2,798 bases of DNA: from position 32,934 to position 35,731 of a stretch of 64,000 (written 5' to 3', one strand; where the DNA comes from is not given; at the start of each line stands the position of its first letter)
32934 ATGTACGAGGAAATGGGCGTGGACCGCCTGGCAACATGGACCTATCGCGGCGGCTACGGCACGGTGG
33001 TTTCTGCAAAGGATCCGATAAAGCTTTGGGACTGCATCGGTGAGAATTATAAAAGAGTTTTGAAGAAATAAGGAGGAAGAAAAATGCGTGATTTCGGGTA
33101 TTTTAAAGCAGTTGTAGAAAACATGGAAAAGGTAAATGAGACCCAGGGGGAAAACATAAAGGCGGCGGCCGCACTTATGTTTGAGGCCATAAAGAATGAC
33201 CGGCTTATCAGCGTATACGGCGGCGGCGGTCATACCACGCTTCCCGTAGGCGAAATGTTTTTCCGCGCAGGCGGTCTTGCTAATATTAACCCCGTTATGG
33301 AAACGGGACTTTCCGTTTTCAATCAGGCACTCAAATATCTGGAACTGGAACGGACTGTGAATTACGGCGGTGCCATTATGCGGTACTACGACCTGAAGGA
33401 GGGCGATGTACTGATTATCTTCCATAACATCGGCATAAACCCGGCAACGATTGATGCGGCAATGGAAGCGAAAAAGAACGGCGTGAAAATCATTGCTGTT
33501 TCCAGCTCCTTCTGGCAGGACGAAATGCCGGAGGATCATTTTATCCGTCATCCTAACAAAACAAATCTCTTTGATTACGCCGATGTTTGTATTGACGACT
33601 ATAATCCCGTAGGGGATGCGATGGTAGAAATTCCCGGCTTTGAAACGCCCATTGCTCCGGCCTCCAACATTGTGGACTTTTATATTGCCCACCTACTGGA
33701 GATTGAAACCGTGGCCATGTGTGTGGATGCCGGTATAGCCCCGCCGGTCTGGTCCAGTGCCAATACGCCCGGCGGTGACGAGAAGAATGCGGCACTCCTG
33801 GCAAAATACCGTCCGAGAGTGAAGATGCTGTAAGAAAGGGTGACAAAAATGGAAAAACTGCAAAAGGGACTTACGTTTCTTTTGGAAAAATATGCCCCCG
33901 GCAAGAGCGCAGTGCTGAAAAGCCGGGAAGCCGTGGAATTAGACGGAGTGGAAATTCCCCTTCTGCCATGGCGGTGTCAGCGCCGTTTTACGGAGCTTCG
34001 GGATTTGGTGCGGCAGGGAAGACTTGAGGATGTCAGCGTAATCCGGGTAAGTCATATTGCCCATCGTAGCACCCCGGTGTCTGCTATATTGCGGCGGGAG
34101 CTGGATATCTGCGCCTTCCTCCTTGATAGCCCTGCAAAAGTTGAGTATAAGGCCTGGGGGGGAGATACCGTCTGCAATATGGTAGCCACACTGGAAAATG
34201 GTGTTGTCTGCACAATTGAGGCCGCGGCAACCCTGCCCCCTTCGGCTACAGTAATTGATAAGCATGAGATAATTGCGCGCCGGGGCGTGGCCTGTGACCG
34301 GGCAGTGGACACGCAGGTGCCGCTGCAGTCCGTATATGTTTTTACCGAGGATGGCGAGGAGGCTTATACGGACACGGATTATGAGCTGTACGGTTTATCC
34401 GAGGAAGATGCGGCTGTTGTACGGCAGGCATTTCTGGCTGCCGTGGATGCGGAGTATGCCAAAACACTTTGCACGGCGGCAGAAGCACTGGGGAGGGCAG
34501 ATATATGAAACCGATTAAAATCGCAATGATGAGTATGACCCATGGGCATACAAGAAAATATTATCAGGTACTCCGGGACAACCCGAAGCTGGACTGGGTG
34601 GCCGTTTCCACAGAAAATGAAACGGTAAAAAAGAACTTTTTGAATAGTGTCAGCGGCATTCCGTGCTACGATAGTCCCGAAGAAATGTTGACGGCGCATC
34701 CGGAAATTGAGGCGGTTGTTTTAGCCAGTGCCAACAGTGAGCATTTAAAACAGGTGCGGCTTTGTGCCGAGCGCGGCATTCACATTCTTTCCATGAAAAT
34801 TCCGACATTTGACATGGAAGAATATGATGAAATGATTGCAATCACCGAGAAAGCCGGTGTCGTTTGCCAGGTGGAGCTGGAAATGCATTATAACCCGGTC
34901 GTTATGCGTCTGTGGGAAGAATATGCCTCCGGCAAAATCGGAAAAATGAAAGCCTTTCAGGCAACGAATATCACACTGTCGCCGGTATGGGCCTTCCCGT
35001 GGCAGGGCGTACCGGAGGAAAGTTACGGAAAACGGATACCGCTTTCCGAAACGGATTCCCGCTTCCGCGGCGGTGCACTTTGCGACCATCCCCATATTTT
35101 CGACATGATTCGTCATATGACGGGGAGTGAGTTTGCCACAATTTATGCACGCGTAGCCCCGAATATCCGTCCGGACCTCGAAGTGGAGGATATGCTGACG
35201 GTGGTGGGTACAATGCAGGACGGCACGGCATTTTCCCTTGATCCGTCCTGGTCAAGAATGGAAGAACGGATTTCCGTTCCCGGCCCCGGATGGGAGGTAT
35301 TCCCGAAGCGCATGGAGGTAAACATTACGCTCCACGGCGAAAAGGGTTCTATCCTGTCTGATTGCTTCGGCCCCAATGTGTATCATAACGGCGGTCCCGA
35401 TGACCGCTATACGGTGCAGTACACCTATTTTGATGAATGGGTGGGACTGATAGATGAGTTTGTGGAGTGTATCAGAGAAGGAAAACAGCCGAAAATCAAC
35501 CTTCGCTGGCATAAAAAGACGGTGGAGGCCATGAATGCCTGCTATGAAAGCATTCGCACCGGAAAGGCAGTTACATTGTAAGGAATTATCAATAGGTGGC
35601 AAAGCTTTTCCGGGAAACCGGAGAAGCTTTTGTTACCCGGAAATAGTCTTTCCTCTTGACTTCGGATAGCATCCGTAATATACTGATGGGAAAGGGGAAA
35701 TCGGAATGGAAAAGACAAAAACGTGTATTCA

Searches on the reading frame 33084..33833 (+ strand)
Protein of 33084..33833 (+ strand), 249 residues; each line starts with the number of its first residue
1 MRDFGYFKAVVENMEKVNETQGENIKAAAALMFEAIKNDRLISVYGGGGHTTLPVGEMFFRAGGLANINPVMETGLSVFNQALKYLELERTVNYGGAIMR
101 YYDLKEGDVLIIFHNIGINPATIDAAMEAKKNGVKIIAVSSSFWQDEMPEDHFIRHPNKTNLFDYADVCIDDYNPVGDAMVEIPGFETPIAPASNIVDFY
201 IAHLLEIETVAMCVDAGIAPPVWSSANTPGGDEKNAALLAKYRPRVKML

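Call 7: search_protein_families(library=pfam, proteins=[window:33084-33833:+], max_evalue=0.001)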
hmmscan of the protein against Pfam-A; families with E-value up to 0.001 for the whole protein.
window:33084-33833:+ (249 aa): 1 family
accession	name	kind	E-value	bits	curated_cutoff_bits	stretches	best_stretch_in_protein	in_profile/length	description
PF13580.11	SIS_2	-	8.2e-37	126.7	27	1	6-141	2-138/138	SIS domain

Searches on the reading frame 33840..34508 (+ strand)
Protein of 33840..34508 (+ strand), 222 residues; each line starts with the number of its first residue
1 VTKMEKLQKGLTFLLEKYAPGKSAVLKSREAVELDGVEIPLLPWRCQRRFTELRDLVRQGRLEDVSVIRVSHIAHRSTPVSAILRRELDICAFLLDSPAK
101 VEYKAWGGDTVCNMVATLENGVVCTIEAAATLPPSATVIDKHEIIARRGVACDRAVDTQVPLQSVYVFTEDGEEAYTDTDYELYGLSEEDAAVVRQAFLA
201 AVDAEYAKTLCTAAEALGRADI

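Call 7: search_protein_families(library=pfam, proteins=[window:33840-34508:+], max_evalue=0.001)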
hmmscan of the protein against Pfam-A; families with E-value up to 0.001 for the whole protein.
window:33840-34508:+ (222 aa): 0 families

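Call 52: search_protein_families(library=pfam, proteins=[window:33840-34508:+], max_evalue=0.1)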
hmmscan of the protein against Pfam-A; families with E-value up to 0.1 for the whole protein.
window:33840-34508:+ (222 aa): 1 family
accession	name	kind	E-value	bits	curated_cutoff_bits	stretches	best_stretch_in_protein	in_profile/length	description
PF22725.1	GFO_IDH_MocA_C3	-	0.044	14.2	27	0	106-135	80-109/124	GFO/IDH/MocA C-terminal domain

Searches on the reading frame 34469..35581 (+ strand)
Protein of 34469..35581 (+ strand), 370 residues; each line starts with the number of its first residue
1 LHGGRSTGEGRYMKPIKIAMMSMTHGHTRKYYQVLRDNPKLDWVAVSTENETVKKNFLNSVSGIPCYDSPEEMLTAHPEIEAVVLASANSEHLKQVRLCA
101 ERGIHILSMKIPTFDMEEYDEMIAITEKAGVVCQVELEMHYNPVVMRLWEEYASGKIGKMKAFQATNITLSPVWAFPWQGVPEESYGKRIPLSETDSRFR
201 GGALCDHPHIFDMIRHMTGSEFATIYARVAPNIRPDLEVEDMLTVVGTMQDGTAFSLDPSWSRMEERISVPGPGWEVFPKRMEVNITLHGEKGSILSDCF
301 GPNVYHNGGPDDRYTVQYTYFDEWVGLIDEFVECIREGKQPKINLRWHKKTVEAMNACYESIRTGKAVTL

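Call 7: search_protein_families(library=pfam, proteins=[window:34469-35581:+], max_evalue=0.001)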
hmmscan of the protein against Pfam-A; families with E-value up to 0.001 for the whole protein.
window:34469-35581:+ (370 aa): 3 families
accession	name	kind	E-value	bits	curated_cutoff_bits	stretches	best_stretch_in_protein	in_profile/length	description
PF01408.29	GFO_IDH_MocA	-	2.7e-11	44.7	24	1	29-136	13-119/120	Oxidoreductase family, NAD-binding Rossmann fold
PF22725.1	GFO_IDH_MocA_C3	-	3.3e-11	43.7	27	1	151-295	7-123/124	GFO/IDH/MocA C-terminal domain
PF02894.22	GFO_IDH_MocA_C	-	1.3e-07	32.1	22.9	1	196-370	35-218/218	Oxidoreductase family, C-terminal alpha/beta domain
